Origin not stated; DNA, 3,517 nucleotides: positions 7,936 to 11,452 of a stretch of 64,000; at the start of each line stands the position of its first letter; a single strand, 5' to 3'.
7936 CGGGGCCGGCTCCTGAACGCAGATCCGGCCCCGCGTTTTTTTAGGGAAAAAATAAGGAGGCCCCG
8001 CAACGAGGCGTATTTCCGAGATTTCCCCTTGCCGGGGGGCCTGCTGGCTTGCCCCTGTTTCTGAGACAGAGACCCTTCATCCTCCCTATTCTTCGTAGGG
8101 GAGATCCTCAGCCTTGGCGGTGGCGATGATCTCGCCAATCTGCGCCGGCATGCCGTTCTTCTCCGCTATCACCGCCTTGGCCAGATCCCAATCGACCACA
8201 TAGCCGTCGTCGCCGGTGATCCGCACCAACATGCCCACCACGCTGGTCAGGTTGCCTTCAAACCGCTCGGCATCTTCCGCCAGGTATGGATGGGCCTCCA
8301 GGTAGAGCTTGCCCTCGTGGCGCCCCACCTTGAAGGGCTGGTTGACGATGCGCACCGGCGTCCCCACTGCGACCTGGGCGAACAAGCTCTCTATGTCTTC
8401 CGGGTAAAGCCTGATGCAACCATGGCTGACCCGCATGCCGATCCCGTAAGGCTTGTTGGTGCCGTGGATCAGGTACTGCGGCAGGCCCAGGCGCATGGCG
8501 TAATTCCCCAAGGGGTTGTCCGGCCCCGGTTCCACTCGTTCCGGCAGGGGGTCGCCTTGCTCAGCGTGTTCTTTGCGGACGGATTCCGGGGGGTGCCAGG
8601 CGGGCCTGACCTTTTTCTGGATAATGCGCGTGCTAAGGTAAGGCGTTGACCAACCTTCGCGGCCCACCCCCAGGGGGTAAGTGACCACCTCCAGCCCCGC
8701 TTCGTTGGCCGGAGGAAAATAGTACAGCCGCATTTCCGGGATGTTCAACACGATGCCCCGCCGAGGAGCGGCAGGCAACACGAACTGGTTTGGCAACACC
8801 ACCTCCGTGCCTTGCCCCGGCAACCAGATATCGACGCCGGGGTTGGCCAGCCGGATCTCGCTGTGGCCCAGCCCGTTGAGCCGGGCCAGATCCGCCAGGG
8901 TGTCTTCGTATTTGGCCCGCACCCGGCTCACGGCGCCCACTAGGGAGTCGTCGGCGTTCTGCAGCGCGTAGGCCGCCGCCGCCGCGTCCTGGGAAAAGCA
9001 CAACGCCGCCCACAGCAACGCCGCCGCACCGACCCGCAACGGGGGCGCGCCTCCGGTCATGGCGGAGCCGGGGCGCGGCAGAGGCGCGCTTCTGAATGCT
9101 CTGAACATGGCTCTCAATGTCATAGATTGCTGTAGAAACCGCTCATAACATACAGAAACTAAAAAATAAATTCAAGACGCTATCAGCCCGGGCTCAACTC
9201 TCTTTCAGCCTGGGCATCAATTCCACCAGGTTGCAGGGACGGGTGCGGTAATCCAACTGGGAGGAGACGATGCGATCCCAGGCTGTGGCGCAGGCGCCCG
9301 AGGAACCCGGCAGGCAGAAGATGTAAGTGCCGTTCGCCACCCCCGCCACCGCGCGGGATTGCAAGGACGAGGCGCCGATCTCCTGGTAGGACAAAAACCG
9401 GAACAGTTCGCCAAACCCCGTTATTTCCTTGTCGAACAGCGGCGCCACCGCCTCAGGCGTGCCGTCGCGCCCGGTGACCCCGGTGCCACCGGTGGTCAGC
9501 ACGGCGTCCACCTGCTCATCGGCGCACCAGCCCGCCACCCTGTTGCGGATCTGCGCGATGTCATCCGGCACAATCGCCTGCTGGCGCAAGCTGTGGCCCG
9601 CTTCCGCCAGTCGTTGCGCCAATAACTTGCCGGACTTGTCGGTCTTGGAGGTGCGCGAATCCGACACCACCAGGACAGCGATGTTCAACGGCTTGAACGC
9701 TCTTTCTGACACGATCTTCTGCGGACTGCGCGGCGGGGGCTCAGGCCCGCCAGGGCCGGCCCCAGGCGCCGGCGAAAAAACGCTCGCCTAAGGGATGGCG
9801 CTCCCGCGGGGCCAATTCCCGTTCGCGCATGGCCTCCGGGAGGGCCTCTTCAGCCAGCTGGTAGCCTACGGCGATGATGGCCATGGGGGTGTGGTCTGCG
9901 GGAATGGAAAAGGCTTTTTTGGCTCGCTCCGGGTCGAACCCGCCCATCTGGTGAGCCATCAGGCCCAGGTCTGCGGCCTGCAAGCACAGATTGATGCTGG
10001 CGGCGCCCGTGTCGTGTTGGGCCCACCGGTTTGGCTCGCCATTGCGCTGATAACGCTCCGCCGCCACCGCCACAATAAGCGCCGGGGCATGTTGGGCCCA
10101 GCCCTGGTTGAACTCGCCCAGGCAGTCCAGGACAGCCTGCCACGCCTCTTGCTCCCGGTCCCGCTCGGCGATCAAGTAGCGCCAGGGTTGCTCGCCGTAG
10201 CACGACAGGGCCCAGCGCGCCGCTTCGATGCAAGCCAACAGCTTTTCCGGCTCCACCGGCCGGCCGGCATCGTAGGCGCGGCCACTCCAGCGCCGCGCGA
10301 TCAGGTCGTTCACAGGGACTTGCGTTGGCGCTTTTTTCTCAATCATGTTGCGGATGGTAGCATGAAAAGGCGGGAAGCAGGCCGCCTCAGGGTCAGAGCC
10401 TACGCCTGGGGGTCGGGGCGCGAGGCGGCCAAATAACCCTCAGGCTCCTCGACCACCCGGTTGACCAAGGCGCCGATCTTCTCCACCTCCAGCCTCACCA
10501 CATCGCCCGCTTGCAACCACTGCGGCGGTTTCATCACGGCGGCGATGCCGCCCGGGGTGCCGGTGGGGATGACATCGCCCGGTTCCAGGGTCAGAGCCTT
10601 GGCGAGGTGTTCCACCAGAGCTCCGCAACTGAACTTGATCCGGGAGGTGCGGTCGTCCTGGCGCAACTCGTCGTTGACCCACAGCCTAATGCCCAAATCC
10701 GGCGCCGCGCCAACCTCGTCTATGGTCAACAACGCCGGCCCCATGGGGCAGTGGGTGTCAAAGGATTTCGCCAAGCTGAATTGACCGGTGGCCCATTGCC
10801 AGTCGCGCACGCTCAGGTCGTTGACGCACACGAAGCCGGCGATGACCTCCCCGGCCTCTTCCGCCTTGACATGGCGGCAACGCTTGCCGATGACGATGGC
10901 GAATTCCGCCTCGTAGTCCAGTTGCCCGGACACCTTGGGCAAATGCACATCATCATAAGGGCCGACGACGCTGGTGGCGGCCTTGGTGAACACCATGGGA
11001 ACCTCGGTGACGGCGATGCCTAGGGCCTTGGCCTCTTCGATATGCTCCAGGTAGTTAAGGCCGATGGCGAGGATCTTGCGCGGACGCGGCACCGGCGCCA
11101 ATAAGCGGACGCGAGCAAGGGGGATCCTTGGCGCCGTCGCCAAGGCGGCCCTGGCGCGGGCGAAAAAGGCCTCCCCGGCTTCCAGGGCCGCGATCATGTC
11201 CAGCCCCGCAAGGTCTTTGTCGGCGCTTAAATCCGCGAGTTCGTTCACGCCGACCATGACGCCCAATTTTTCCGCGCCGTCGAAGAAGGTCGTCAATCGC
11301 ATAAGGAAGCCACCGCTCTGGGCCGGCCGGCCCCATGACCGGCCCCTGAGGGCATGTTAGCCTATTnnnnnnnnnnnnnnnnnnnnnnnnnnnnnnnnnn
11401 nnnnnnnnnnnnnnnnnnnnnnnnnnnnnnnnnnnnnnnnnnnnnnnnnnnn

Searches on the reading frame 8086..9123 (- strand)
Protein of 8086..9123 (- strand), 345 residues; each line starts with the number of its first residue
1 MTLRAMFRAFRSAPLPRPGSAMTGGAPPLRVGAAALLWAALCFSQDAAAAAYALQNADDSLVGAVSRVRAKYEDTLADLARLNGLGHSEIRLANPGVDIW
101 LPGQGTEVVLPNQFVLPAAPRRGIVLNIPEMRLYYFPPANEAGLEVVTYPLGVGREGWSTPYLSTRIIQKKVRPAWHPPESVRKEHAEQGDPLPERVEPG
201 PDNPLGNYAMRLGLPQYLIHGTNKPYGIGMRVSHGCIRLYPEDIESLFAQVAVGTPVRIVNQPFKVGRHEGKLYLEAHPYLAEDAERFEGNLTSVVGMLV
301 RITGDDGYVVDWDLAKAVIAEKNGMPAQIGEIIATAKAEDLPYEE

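Call 42: search_protein_families(library=pfam, proteins=[window:8086-9123:-], max_evalue=0.00001)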
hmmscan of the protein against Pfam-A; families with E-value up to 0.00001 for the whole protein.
window:8086-9123:- (345 aa): 1 family
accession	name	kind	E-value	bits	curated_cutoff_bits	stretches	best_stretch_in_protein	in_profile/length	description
PF03734.19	YkuD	-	1.5e-20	74.7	23.4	1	122-259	2-146/146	L,D-transpeptidase catalytic domain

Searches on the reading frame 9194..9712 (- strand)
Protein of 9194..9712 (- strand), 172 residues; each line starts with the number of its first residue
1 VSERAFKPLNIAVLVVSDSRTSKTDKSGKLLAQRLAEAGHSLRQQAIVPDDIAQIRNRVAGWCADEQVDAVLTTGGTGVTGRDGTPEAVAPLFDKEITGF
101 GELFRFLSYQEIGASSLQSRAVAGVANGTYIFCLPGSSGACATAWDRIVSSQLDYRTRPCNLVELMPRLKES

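Call 42: search_protein_families(library=pfam, proteins=[window:9194-9712:-], max_evalue=0.00001)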
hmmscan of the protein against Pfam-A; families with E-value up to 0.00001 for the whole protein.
window:9194-9712:- (172 aa): 1 family
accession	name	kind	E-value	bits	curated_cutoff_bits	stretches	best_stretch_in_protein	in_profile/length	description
PF00994.29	MoCF_biosynth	-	2.8e-34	118.3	26.6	1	12-153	1-142/144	Probable molybdopterin binding domain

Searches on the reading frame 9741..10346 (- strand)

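Call 43: search_protein_families(library=pfam, proteins=[window:9741-10346:-], max_evalue=0.00001)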
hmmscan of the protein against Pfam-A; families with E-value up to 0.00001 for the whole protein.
window:9741-10346:- (201 aa): 1 family
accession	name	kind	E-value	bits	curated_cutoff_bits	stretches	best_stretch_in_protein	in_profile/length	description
PF00881.29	Nitroreductase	-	1.3e-20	74.7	23.5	1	16-162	1-167/167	Nitroreductase family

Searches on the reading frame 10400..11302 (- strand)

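Call 43: search_protein_families(library=pfam, proteins=[window:10400-11302:-], max_evalue=0.00001)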
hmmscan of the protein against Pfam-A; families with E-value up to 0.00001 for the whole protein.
window:10400-11302:- (300 aa): 1 family
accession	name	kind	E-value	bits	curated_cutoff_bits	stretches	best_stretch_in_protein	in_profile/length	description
PF01557.24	FAA_hydrolase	-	1.2e-65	221.6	23.9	1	76-284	1-214/214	Fumarylacetoacetate (FAA) hydrolase C-terminal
